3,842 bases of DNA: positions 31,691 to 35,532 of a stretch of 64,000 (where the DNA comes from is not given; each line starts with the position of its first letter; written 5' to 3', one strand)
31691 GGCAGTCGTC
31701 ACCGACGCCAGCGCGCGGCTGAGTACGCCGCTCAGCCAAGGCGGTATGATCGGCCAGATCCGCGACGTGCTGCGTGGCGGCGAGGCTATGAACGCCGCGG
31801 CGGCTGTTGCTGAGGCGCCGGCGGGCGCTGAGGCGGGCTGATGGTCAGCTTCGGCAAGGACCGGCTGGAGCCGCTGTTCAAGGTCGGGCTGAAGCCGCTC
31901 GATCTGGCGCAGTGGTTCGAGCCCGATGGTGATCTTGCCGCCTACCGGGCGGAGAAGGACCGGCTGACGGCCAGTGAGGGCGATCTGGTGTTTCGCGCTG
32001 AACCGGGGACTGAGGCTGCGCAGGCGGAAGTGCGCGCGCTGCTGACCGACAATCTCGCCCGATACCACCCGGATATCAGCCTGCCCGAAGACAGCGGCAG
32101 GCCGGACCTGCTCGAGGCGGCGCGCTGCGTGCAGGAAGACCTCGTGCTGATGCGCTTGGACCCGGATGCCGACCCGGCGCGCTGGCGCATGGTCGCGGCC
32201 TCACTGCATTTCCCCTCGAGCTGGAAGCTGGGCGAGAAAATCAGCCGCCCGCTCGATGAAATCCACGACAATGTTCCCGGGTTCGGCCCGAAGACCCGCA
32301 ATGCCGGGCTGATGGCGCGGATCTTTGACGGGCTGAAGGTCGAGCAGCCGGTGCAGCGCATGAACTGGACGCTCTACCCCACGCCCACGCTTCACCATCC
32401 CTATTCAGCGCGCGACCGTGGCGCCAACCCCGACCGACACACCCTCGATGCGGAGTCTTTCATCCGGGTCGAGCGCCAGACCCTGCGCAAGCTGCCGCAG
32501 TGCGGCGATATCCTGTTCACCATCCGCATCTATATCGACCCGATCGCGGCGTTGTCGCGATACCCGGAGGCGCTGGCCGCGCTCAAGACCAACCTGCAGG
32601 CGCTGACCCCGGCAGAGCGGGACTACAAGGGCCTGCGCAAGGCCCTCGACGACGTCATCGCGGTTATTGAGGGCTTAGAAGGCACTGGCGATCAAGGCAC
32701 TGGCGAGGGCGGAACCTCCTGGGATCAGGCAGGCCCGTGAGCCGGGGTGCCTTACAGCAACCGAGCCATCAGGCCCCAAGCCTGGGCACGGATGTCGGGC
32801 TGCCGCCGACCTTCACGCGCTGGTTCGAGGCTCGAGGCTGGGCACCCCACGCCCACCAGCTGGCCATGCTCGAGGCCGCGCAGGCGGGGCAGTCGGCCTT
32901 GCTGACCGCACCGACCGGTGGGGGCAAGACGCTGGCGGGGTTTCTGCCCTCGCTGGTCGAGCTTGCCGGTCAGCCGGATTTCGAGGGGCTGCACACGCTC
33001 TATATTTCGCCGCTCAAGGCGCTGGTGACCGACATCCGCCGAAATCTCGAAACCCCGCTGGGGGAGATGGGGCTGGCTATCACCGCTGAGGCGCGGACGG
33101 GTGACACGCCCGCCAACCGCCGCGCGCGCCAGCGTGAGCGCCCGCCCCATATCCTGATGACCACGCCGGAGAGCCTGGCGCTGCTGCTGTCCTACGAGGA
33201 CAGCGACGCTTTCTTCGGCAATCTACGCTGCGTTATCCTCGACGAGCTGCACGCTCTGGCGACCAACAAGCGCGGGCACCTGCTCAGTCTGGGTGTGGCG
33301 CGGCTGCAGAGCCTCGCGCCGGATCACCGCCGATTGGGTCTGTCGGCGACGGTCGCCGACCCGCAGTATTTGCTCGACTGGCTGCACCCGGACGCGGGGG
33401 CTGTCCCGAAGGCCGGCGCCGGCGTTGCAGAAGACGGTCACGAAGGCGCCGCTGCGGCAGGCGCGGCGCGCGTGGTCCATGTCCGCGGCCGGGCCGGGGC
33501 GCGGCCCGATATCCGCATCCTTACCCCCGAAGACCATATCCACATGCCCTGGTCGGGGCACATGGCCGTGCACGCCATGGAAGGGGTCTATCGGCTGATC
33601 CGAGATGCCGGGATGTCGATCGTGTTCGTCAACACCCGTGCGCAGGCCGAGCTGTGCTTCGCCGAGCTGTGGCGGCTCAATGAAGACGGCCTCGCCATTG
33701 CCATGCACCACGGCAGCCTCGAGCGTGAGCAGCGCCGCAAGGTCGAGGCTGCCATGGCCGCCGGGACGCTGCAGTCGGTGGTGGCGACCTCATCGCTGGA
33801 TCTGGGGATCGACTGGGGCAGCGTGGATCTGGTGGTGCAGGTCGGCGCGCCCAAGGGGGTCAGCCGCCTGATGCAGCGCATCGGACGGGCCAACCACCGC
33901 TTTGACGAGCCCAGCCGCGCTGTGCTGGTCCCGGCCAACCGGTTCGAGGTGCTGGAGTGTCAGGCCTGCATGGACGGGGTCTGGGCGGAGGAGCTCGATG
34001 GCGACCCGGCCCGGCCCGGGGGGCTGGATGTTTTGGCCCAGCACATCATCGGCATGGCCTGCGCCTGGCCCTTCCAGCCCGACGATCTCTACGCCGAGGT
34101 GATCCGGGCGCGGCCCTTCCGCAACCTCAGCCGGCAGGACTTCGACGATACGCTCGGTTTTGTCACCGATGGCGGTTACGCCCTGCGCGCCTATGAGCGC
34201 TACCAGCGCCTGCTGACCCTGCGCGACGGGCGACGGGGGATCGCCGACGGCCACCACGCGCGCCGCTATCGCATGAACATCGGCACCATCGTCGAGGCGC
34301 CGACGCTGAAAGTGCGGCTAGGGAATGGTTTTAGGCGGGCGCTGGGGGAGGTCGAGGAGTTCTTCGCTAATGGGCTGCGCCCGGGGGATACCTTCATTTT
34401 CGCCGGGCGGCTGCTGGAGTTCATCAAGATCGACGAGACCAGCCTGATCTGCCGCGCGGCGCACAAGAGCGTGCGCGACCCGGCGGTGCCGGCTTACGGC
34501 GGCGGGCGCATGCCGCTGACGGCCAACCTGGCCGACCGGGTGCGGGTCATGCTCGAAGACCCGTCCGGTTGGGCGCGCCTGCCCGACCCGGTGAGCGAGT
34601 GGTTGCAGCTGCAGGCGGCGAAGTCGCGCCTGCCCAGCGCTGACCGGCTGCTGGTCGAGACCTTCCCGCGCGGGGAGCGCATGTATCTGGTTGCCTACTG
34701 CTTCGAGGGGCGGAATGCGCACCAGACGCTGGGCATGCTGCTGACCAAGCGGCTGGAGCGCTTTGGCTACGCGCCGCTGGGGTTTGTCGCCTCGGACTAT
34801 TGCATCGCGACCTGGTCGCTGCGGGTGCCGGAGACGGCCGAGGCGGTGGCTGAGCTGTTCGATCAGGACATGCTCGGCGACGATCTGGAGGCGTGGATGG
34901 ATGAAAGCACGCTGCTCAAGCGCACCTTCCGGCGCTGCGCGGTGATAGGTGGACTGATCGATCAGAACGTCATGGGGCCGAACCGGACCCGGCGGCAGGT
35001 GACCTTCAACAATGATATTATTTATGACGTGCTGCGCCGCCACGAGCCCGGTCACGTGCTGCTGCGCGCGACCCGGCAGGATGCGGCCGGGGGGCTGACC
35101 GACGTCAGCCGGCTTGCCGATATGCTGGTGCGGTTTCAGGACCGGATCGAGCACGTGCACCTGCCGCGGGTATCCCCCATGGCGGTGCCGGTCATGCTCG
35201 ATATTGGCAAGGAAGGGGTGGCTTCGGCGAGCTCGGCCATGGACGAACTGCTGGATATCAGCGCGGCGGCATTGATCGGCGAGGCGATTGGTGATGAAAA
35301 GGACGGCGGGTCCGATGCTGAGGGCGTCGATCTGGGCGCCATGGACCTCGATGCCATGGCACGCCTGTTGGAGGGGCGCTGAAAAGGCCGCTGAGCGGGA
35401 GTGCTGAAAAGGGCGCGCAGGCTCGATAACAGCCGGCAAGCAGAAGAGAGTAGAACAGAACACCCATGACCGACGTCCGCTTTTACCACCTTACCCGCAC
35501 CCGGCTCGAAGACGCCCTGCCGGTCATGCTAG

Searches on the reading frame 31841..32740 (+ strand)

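Call 67: search_protein_families(library=pfam, proteins=[window:31841-32740:+], max_evalue=0.00001)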
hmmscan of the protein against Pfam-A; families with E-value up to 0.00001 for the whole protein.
window:31841-32740:+ (299 aa): 1 family
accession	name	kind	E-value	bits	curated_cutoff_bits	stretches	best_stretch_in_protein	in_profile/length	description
PF11927.14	HODM_asu-like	-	1.2e-47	163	25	2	92-272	96-272/273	Haem-dependent oxidative N-demethylase, alpha subunit-like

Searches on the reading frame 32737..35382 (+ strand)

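Call 66: search_protein_families(library=pfam, proteins=[window:32737-35382:+], max_evalue=0.00001)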
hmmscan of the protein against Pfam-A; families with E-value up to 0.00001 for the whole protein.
window:32737-35382:+ (881 aa): 5 families
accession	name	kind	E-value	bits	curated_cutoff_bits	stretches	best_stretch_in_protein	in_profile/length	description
PF08494.16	DEAD_assoc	-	1.3e-48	165.8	23.5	1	632-816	1-191/191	DEAD/H associated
PF19306.5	WH_Lhr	-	1.2e-38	132.6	27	1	429-578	17-164/168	Large helicase-related protein, winged helix domain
PF00270.35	DEAD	-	4.4e-29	101.8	26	1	40-207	3-161/167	DEAD/DEAH box helicase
PF00271.37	Helicase_C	-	8.2e-17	61.9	23.5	1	287-385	9-106/110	Helicase conserved C-terminal domain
PF04851.21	ResIII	-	2.2e-06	28.1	22.5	1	49-206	21-162/164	Type III restriction enzyme, res subunit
